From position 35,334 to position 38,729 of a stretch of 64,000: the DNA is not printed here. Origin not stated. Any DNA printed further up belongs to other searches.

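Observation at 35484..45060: Archaeal-style nurA-herA-sbcD-sbcC (HerA/NurA plus Mre11/Rad50) cluster in a bacterial chromosome, extended by a fifth gene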

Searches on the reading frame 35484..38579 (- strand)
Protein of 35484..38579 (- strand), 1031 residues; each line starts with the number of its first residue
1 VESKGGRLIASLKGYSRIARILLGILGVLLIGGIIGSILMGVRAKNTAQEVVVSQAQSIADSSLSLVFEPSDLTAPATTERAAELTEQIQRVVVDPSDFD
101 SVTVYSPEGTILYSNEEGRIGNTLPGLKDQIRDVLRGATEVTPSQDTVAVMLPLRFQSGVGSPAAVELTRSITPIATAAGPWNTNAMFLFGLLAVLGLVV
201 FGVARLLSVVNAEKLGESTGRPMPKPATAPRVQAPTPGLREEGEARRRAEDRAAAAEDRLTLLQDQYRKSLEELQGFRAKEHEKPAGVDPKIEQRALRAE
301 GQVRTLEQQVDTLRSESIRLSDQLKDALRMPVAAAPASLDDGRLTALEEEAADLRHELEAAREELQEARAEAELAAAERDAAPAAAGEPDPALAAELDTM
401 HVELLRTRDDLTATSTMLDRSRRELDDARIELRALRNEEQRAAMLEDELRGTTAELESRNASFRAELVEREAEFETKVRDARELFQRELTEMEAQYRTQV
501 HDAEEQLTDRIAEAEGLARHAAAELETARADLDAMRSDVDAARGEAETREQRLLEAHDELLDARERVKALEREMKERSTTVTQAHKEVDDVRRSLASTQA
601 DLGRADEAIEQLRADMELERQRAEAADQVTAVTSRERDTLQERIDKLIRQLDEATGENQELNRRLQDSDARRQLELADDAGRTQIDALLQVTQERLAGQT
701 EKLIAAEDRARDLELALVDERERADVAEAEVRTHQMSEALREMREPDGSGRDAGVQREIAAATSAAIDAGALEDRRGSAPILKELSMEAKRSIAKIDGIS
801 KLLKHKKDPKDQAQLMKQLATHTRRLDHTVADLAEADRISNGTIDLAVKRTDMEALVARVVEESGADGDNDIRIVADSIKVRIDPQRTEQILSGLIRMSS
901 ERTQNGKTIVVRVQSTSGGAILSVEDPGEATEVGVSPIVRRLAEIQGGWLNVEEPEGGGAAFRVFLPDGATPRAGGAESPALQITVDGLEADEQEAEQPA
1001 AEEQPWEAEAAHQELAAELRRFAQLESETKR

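Call 8: search_protein_families(library=pfam, proteins=[window:35484-38579:-], max_evalue=0.01)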
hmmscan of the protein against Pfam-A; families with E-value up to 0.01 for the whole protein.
window:35484-38579:- (1031 aa): 1 family
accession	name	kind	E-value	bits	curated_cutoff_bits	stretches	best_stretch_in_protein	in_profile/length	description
PF02518.31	HATPase_c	-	0.0007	20.5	26.4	0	884-968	2-109/111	Histidine kinase-, DNA gyrase B-, and HSP90-like ATPase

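Call 9: search_protein_families(library=ncbifam, proteins=[window:35484-38579:-], max_evalue=0.01)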
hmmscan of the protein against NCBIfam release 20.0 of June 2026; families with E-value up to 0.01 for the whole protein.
window:35484-38579:- (1031 aa): 13 families
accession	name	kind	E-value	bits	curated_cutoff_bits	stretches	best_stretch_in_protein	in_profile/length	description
TIGR02966.1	phoR_proteo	equivalog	6.9e-10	38.4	334.2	1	787-929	123-271/333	phosphate regulon sensor histidine kinase PhoR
NF008312.0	PRK11100.1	equivalog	2e-08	33.5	356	1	771-930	249-412/477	two-component system sensor histidine kinase CreC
NF046044.1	PnpS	equivalog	1.9e-07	30.5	400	1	786-928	178-326/390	two-component system histidine kinase PnpS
TIGR02916.1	PEP_his_kin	equivalog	8.9e-07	27.8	300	1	804-929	502-621/679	XrtA/PEP-CTERM system histidine kinase PrsK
NF041210.1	his_kin_PieS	equivalog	2.8e-05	23.3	850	1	781-928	253-404/474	two component system sensor histidine kinase PieS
TIGR02168.1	SMC_prok_B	equivalog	2.9e-05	22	567.35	1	520-743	676-898/1181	chromosome segregation protein SMC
NF033092.0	HK_WalK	equivalog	4.1e-05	22.4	725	1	813-928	409-529/594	cell wall metabolism sensor histidine kinase WalK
NF008235.0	PRK11006.1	equivalog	4.7e-05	22.4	390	1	810-932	237-362/431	phosphate regulon sensor histidine kinase PhoR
NF012226.0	AdeS_HK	equivalog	7.8e-05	22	500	1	812-929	171-290/353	two-component sensor histidine kinase AdeS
NF041735.1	hist_kin_RppB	equivalog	0.00049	19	400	1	802-928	242-374/438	two-component system sensor histidine kinase RppB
NF033093.1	HK_VicK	exception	0.0012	17.5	680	1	818-928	250-370/448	cell wall metabolism sensor histidine kinase VicK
NF045900.1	HisKinCpxALeg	equivalog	0.0019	17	800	1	781-926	234-384/451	two-component system sensor histidine kinase CpxA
NF007345.0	PRK09835.1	subfamily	0.0023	16.5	423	1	826-930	311-418/482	Cu(+)/Ag(+) sensor histidine kinase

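Call 10: search_protein_families(library=padloc, proteins=[window:35484-38579:-], max_evalue=0.01)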
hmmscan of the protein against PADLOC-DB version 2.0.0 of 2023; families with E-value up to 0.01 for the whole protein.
window:35484-38579:- (1031 aa): 1 family
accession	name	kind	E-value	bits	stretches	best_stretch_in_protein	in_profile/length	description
PDLC03865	LmuB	-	0.0013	15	0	457-672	539-729/1007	-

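Call 85: find_homologous_proteins(query=window:35484-38558:-, max_evalue=0.00001)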
Query window:35484-38558:- (1024 aa): 331 proteins with E <= 0.00001 among 8000 candidates; the best 120 are listed.
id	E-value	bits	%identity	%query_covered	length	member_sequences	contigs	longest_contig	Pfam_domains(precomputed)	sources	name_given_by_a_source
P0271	0.0e+0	2011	95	100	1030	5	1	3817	-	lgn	-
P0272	0.0e+0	1374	69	99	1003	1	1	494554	-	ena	-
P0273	0.0e+0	1372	69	99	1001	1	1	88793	-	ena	-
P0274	0.0e+0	1363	68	100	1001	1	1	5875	-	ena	-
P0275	0.0e+0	1352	68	100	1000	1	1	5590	-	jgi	-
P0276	0.0e+0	1345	68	100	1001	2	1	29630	-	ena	-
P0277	0.0e+0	1342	66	100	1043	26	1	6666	-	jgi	jgi:chromosome segregation ATPase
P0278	0.0e+0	1338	67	100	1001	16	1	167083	-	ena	-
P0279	0.0e+0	1336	67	100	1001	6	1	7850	-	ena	-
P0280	0.0e+0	1336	66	100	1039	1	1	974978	-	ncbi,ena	-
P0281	0.0e+0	1335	68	100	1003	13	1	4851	-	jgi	jgi:DNA repair exonuclease SbcCD ATPase subunit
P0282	0.0e+0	1328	67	100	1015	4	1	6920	-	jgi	-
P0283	0.0e+0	1325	67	100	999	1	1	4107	-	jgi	jgi:chromosome segregation ATPase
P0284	0.0e+0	1324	64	100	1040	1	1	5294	-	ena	-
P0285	0.0e+0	1321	67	100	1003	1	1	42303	-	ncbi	-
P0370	3.5e-274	931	49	100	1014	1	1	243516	PF24161.2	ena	-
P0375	9.9e-270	916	52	100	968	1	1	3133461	-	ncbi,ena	-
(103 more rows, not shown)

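Call 86: find_encoding_contigs(protein=P0375, flank=9000, max_places=2)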
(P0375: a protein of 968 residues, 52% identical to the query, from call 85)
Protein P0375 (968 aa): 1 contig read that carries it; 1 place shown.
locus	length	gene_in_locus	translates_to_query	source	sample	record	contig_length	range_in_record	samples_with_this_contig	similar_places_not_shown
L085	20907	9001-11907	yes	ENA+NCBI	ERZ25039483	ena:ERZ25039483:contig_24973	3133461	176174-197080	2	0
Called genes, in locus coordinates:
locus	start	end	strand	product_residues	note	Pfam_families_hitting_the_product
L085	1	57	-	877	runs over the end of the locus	PF00330:Aconitase, PF00694:Aconitase_C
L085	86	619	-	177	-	PF03061:4HBT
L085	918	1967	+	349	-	PF01548:DEDD_Tnp_IS110, PF02371:Transposase_20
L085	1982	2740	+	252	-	-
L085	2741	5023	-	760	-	PF02463:SMC_N, PF13476:AAA_23, PF13514:AAA_27 (weak), PF13304:AAA_21 (faint)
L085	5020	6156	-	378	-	PF00149:Metallophos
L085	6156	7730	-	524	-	PF01935:DUF87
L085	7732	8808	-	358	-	PF09376:NurA (weak)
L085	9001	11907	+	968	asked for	-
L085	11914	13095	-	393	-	PF00108:Thiolase_N, PF02803:Thiolase_C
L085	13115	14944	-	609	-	PF00004:AAA, PF01434:Peptidase_M41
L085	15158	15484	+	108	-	PF13560:HTH_31 (weak)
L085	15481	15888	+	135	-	PF00903:Glyoxalase, PF13468:Glyoxalase_3, PF13669:Glyoxalase_4, PF18029:Glyoxalase_6 (weak)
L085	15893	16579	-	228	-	PF09365:DUF2461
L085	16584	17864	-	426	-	PF08240:ADH_N, PF00107:ADH_zinc_N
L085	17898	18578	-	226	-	PF01182:Glucosamine_iso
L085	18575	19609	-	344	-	PF03446:NAD_binding_2, PF00393:6PGD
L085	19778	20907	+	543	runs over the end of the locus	PF00342:PGI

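Call 87: find_encoding_contigs(protein=P0370, flank=9000, max_places=2)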
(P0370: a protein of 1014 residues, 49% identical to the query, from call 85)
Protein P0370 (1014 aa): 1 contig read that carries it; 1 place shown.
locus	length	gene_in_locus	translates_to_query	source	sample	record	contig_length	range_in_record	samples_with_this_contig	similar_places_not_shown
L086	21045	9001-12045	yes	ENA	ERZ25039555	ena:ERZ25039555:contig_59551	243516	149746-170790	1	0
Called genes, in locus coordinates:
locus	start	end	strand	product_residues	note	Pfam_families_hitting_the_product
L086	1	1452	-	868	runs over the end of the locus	PF00330:Aconitase, PF00694:Aconitase_C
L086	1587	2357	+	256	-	-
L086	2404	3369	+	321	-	-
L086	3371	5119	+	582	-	-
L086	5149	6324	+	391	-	PF00149:Metallophos, PF12850:Metallophos_2 (faint)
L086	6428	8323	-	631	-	-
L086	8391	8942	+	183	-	PF13558:SbcC_Walker_B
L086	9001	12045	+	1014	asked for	PF24161:CCDC39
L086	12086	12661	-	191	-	PF00108:Thiolase_N, PF02803:Thiolase_C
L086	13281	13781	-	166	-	PF00293:NUDIX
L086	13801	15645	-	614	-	PF00004:AAA, PF01434:Peptidase_M41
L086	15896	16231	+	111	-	PF13560:HTH_31 (weak)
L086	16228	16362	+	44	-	-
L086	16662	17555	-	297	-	PF00107:ADH_zinc_N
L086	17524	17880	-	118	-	-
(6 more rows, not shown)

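Call 89: search_solved_structures(query=L085:6156-7730:-, max_evalue=0.001)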
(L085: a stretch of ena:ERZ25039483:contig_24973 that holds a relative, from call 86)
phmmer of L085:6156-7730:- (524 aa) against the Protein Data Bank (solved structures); distinct sequences matched with E-value up to 0.001: 9.
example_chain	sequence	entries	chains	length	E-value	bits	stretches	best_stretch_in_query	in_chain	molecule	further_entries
4d2i_A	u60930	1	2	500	8.6e-22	80.8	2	331-502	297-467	HERA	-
9x1l_A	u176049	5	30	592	7.9e-18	67.7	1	383-499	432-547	DNA helicase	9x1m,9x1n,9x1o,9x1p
8wiv_A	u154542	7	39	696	2e-16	63.1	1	345-484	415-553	Helicase HerA central domain-containing protein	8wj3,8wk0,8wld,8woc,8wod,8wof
8j4u_M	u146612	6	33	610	5.8e-13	51.7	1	365-497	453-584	Nucleoside triphosphate hydrolase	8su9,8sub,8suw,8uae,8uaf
8ziq_M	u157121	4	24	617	2.1e-11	46.5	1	342-488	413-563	HerA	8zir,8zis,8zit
8xau_A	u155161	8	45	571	3.5e-11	45.8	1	343-484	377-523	ATP-binding protein | HerA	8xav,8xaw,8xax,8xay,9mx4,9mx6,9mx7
9c1m_M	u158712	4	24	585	1.9e-10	43.4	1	343-490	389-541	ATP-binding protein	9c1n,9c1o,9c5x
8wet_A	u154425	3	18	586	1.9e-08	36.8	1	383-504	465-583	TdpA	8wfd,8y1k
8yho_A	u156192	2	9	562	2e-07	33.4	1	382-503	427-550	DUF87 domain-containing protein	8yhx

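Call 90: search_solved_structures(query=L085:7732-8808:-, max_evalue=0.01)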
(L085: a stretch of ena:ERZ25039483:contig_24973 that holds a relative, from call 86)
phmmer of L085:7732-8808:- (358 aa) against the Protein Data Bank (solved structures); distinct sequences matched with E-value up to 0.01: 0.

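Call 91: search_protein_families(library=ncbifam, proteins=[L085:7732-8808:-, L085:6156-7730:-, L085:5020-6156:-, L085:2741-5023:-], max_evalue=0.001)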
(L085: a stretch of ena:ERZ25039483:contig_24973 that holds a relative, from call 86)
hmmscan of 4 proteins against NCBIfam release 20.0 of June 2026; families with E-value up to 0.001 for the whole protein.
L085:7732-8808:- (358 aa): 0 families

L085:6156-7730:- (524 aa): 6 families
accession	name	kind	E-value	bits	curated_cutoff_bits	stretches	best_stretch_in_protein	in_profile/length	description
NF040937.1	HerA_Thermprot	equivalog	3e-27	95.2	800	2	332-484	300-450/487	DNA double-strand break repair helicase HerA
NF040819.1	helicase_HerA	equivalog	3.8e-24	85.1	970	2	363-499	380-516/561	DNA double-strand break repair helicase HerA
NF053655.1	CedD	equivalog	2.6e-20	72.6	600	2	139-207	198-262/527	DNA-translocating ATPase CedD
NF042943.1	HerA_antiphage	equivalog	1.9e-14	53.2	800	1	381-483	430-537/566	anti-phage-associated helicase HerA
NF042944.1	HerA_antiphage_2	equivalog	1.5e-12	47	850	1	344-483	382-530/576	anti-phage-associated helicase HerA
NF033849.1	ser_rich_anae_1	subfamily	2.1e-06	25.4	650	1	301-456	936-1098/1163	serine-rich protein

L085:5020-6156:- (378 aa): 8 families
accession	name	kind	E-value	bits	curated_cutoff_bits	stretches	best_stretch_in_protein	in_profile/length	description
NF041030.1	Mre11_Halo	equivalog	3e-15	56.2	550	1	1-242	1-222/361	DNA double-strand break repair protein Mre11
NF041031.1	Mre11_Sulfo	equivalog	3e-14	53.1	500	1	11-205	4-191/374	DNA double-strand break repair protein Mre11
TIGR00619.1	sbcd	subfamily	4.6e-13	49.6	77.65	1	4-96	3-88/252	exonuclease subunit SbcD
NF041029.1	Mre11_Pyroc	equivalog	3.3e-07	29.5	600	1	10-109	4-99/438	DNA double-strand break repair protein Mre11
NF041753.2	sbcd_Staph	equivalog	6.7e-07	28.5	480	1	46-243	37-252/375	exonuclease subunit SbcD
NF008206.2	PRK10966.1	equivalog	4.8e-06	25.9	450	0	3-96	2-87/380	exonuclease subunit SbcD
NF041754.1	sbcd_Bac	equivalog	7.3e-06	25.4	750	1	4-105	3-97/390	exonuclease subunit SbcD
TIGR04123.1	P_estr_lig_assc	hypoth_equivalog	1.1e-05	25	150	1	3-95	22-110/207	ligase-associated DNA damage response endonuclease PdeM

L085:2741-5023:- (760 aa): 30 families (the best 25 are shown)
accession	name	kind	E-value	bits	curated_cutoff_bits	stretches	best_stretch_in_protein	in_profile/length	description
NF003034.1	PRK03918.1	equivalog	4e-40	137.6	700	2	1-341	1-341/878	DNA double-strand break repair ATPase Rad50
NF002244.0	PRK01156.1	equivalog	3.3e-34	118.1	847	2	5-291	5-285/895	DNA double-strand break repair ATPase Rad50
NF041034.1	Rad50_Sulf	equivalog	2e-33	115.3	1000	2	1-140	1-136/872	DNA double-strand break repair ATPase Rad50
TIGR00618.1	sbcc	subfamily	1.9e-32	112.2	478.5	2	1-172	1-185/1043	exonuclease subunit SbcC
NF041035.1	Rad50_Halo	equivalog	4.1e-29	101.6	1000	1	1-204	1-204/883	DNA double-strand break repair ATPase Rad50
NF002572.0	PRK02224.1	equivalog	4.4e-28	98.1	1087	2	1-204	1-204/888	DNA double-strand break repair ATPase Rad50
NF045487.1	ASRP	equivalog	2e-21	76.2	300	2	15-525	6-447/593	archaea-specific SMC-related protein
TIGR00611.2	recf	equivalog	2.4e-13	50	172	1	5-92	3-89/339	DNA replication/repair protein RecF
TIGR03185.1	DNA_S_dndD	equivalog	2e-12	46.4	245.85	2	454-740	346-619/650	DNA sulfur modification protein DndD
TIGR02168.1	SMC_prok_B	equivalog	1.8e-11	42.6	567.35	1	399-594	752-945/1181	chromosome segregation protein SMC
NF053563.1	Rkd4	equivalog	1.5e-09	36.6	860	1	2-166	2-166/747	arcadin-4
NF041752.4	sbcc_Bac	equivalog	4.5e-09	34.8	1420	2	551-748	925-1114/1130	exonuclease subunit SbcC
NF010068.0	PRK13548.1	equivalog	6.5e-08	32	261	1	4-42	11-50/261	heme ABC transporter ATP-binding protein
NF041751.2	sbcc_Staph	equivalog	1.3e-07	30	920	0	663-742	910-990/1007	exonuclease subunit SbcC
NF007600.2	PRK10246.1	equivalog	5.1e-07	28.1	750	1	666-750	950-1032/1047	exonuclease subunit SbcC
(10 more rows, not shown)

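Call 95: find_homologous_proteins(query=L085:6156-7730:-, max_evalue=1e-10)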
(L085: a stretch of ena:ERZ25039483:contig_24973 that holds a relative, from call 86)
Query L085:6156-7730:- (524 aa): 2279 proteins with E <= 1e-10 among 8000 candidates; the best 120 are listed.
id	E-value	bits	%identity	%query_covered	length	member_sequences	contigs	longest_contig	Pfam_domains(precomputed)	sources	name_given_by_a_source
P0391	0.0e+0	1130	96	100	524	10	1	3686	PF01935.24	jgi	jgi:DNA helicase HerA-like ATPase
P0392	0.0e+0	1055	89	100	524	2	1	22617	PF01935.24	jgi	jgi:uncharacterized protein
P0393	0.0e+0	1054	89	100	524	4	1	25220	PF01935.24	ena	-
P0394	0.0e+0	1045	88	99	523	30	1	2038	PF01935.24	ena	-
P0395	0.0e+0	1040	87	100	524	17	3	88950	PF01935.24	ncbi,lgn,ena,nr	ncbi:MAG TPA: ATP-binding protein [Actinomycetota bacterium]|nr:ATP-binding protein [Actinomycetota 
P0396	0.0e+0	1025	87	99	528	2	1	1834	PF01935.24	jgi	jgi:hypothetical protein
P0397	0.0e+0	1025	86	100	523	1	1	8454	PF01935.24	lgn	-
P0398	0.0e+0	1022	86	100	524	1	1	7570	PF01935.24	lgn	-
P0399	0.0e+0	1019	86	99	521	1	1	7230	PF01935.24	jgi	jgi:DNA helicase HerA-like ATPase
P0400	0.0e+0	1017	86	99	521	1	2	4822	PF01935.24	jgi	jgi:DNA helicase HerA-like ATPase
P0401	0.0e+0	1013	85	100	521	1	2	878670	PF01935.24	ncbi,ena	-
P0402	0.0e+0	1012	86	99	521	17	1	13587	PF01935.24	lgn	-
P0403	0.0e+0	1012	85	100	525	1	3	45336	PF01935.24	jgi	jgi:uncharacterized protein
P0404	0.0e+0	1011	85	99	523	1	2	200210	PF01935.24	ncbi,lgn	-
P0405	0.0e+0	1011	86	99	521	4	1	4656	PF01935.24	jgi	jgi:DNA helicase HerA-like ATPase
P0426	2.7e-294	995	84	99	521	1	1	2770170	PF01935.24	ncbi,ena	-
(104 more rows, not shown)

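Call 96: find_encoding_contigs(protein=P0401, flank=9000, max_places=2)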
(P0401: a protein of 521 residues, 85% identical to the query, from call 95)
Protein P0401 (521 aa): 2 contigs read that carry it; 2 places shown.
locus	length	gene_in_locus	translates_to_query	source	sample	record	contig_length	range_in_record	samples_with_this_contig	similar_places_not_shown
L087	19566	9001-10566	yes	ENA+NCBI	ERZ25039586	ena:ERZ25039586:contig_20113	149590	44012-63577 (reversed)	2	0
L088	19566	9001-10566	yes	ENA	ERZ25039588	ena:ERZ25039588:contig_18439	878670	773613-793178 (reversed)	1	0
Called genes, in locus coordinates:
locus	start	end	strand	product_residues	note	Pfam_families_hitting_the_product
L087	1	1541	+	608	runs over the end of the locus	PF00004:AAA, PF01434:Peptidase_M41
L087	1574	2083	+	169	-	PF00293:NUDIX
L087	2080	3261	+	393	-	PF00108:Thiolase_N, PF02803:Thiolase_C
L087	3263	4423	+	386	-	PF02771:Acyl-CoA_dh_N, PF11794:HpaB_N (weak), PF02770:Acyl-CoA_dh_M, PF00441:Acyl-CoA_dh_1, PF22924:ACOX_C_alpha1 (weak), PF08028:Acyl-CoA_dh_2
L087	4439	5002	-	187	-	-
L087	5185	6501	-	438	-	PF00512:HisKA (weak), PF02518:HATPase_c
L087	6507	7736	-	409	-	-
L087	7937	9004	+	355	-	PF09376:NurA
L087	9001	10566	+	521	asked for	PF01935:DUF87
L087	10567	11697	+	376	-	PF00149:Metallophos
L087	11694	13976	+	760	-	PF02463:SMC_N, PF13175:AAA_15 (weak), PF13476:AAA_23, PF13514:AAA_27 (weak), PF02463:SMC_N (weak)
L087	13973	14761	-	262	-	-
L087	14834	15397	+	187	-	PF03061:4HBT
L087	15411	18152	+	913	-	PF00330:Aconitase, PF00694:Aconitase_C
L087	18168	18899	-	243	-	PF10099:RskA_C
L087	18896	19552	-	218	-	PF07638:Sigma70_ECF, PF04542:Sigma70_r2, PF08281:Sigma70_r4_2, PF04545:Sigma70_r4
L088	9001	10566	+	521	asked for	PF01935:DUF87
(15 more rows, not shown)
